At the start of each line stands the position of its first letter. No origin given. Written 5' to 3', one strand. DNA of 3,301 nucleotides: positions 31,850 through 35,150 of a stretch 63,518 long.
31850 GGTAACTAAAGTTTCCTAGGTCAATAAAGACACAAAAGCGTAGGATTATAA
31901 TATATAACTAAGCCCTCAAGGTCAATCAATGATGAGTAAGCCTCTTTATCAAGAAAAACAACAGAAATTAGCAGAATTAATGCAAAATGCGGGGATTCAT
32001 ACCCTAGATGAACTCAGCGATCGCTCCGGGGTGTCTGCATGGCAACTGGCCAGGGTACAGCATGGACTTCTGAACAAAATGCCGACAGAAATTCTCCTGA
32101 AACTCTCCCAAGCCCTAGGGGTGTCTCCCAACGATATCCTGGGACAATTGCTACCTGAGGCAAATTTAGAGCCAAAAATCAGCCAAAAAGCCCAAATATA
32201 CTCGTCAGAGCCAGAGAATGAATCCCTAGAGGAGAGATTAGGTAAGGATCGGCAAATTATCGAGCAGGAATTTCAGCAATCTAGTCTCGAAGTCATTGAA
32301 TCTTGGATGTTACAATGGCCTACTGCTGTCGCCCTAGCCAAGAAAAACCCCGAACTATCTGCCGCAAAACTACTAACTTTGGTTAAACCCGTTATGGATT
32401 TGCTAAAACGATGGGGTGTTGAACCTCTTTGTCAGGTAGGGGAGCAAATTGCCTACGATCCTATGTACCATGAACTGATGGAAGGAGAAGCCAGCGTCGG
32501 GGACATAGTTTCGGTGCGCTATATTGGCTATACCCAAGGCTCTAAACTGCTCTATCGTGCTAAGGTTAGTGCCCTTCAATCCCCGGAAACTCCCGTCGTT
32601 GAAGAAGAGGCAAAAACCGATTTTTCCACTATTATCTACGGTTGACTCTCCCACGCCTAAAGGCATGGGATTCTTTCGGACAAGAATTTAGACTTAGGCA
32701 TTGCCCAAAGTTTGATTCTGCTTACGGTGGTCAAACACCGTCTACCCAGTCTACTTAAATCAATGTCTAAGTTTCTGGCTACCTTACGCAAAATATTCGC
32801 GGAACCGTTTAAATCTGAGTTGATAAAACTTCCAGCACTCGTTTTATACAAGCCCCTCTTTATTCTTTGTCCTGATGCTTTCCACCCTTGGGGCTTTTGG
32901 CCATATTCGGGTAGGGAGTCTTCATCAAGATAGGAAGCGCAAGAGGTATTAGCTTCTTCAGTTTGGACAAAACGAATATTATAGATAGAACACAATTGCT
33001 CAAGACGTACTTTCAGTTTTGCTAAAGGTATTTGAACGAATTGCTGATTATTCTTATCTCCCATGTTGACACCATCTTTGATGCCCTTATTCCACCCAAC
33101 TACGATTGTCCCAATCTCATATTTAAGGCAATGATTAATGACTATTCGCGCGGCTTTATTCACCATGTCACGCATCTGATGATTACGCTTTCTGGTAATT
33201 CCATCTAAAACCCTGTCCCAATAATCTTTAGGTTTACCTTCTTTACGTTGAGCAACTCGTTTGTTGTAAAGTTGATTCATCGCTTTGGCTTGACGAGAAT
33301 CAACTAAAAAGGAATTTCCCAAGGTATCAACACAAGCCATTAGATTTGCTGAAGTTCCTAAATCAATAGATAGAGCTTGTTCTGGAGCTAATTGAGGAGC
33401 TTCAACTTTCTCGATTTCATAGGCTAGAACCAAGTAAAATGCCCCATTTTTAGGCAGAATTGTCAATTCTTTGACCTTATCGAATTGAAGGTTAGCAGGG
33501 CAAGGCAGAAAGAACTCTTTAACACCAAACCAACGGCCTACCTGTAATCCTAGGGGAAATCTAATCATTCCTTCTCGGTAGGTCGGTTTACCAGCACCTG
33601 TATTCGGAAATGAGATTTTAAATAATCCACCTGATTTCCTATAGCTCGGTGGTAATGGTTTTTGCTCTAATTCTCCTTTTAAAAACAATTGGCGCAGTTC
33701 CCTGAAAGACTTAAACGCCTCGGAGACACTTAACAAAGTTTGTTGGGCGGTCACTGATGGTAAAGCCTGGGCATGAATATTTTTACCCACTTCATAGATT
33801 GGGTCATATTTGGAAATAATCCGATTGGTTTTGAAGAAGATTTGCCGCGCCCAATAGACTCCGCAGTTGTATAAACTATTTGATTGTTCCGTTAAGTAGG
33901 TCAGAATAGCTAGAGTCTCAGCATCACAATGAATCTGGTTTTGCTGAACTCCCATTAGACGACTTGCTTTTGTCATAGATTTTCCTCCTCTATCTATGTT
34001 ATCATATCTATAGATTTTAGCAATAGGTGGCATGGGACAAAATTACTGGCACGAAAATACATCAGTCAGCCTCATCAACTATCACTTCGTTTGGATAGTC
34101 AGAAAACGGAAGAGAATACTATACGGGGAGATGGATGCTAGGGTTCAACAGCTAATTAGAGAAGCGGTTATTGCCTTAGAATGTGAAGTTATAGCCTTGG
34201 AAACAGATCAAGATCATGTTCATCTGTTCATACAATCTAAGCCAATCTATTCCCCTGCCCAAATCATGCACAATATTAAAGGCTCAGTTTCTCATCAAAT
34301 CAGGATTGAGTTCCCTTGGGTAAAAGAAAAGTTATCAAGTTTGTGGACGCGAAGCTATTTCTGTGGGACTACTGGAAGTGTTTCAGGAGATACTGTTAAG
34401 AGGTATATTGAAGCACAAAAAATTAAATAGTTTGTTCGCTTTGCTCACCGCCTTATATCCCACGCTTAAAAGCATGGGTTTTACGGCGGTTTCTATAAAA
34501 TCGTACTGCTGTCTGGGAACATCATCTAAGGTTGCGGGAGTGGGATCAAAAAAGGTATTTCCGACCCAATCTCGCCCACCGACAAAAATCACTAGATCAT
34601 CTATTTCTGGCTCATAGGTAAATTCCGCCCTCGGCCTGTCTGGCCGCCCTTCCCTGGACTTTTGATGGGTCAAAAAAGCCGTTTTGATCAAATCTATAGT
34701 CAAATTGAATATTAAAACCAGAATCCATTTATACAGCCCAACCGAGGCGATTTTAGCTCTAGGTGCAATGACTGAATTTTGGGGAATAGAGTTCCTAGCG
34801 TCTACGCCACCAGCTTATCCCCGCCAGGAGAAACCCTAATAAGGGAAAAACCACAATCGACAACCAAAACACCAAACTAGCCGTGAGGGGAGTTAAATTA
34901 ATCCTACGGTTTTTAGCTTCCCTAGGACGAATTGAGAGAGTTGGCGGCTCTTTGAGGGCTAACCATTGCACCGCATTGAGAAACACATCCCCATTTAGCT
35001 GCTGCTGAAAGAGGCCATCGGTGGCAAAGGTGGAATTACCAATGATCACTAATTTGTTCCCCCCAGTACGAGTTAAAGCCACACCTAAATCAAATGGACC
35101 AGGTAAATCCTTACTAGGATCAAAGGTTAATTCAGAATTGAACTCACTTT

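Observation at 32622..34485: IS605-type element whose TCAA right end supplies a stop codon; predicted TnpB omega-RNA guide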

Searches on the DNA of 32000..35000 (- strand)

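Call 5: search_rna_families(source=window, start=32000, end=35000, threshold=evalue, max_evalue=1, show_alignments=3)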
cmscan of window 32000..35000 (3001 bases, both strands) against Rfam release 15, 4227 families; matches with E-value up to 1: 0.
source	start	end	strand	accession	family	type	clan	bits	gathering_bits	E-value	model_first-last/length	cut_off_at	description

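Call 60: search_dna_similar(query=window:32642-34494:-, collection=plasmids, mode=distant, max_rows=12)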
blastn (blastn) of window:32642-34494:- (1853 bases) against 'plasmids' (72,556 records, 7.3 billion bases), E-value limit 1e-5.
Records with a match: 10; places in all: 10; records where one place covers at least 80% of the query: 0.
Best place of each record, by identity: 60-80% 10.
By first word of the organism name: Nostoc 3; Trichormus 2; Aulosira 1; Sphaerospermopsis 1; Chondrocystis 1; Planktothrix 1; Gloeothece 1.
By predicted mobility (MOB-suite, as given by PLSDB): conjugative 7; non-mobilizable 2; mobilizable 1.
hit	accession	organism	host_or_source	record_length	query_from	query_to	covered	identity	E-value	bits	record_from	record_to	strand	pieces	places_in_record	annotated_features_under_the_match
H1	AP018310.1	Aulosira laxa NIES-50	-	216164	538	1853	71%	71.6%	0e+0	656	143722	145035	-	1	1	transposase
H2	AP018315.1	Sphaerospermopsis kisseleviana NIES-73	-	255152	1227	1774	30%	65.3%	2e-24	122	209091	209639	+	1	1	transposase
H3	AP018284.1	Chondrocystis sp. NIES-4102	-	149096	1209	1649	24%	66.7%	1e-22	117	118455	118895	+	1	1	hypothetical protein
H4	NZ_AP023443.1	Nostoc sp. MS1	-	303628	1335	1769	23%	66.5%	6e-19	104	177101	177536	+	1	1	RNA-guided endonuclease TnpB family protein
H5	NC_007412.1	Trichormus variabilis ATCC 29413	-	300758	1335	1769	23%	66.4%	3e-17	99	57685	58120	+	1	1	RNA-guided endonuclease TnpB family protein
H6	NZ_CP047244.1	Trichormus variabilis 0441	cell culture,thermal spring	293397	1335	1769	23%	66.4%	3e-17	99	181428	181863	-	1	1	RNA-guided endonuclease TnpB family protein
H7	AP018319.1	Nostoc sp. HK-01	-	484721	1288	1624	18%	68.3%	1e-20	109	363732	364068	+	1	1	transposase (x2)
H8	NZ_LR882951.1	Planktothrix agardhii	-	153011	1331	1624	16%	66.2%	2e-11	79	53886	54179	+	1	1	transposase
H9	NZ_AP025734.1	Nostoc cf. commune SO-36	-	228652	1533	1719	10%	72.7%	5e-20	108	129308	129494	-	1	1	none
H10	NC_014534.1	Gloeothece verrucosa PCC 7822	fresh water in rice field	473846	1227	1408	10%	68.8%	5e-7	64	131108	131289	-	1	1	IS200/IS605 family accessory protein TnpB-related protein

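Call 66: build_rna_model(alignment_id=A2, structure=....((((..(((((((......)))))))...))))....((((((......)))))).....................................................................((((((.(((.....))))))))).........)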
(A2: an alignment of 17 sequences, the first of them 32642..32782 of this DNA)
Model R1 built from alignment A2 (17 sequences, 161 columns); structure: as given.
model positions 138; base pairs 26; branch points 2; effective number of sequences 2.5; information 0.59 bits per position. Calibrated on 0.2 Mb of random sequence (short: E-values are rough).
structure used (alignment columns):
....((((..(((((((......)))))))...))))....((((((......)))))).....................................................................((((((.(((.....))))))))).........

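Call 67: search_with_rna_model(model_id=R1, source=window, max_evalue=1, show_alignments=1)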
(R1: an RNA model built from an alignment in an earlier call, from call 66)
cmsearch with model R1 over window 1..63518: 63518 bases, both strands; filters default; matches with E-value up to 1: 1.
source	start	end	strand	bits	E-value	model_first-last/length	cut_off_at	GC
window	32642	32782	-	134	9.6e-27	1-138/138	no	0.44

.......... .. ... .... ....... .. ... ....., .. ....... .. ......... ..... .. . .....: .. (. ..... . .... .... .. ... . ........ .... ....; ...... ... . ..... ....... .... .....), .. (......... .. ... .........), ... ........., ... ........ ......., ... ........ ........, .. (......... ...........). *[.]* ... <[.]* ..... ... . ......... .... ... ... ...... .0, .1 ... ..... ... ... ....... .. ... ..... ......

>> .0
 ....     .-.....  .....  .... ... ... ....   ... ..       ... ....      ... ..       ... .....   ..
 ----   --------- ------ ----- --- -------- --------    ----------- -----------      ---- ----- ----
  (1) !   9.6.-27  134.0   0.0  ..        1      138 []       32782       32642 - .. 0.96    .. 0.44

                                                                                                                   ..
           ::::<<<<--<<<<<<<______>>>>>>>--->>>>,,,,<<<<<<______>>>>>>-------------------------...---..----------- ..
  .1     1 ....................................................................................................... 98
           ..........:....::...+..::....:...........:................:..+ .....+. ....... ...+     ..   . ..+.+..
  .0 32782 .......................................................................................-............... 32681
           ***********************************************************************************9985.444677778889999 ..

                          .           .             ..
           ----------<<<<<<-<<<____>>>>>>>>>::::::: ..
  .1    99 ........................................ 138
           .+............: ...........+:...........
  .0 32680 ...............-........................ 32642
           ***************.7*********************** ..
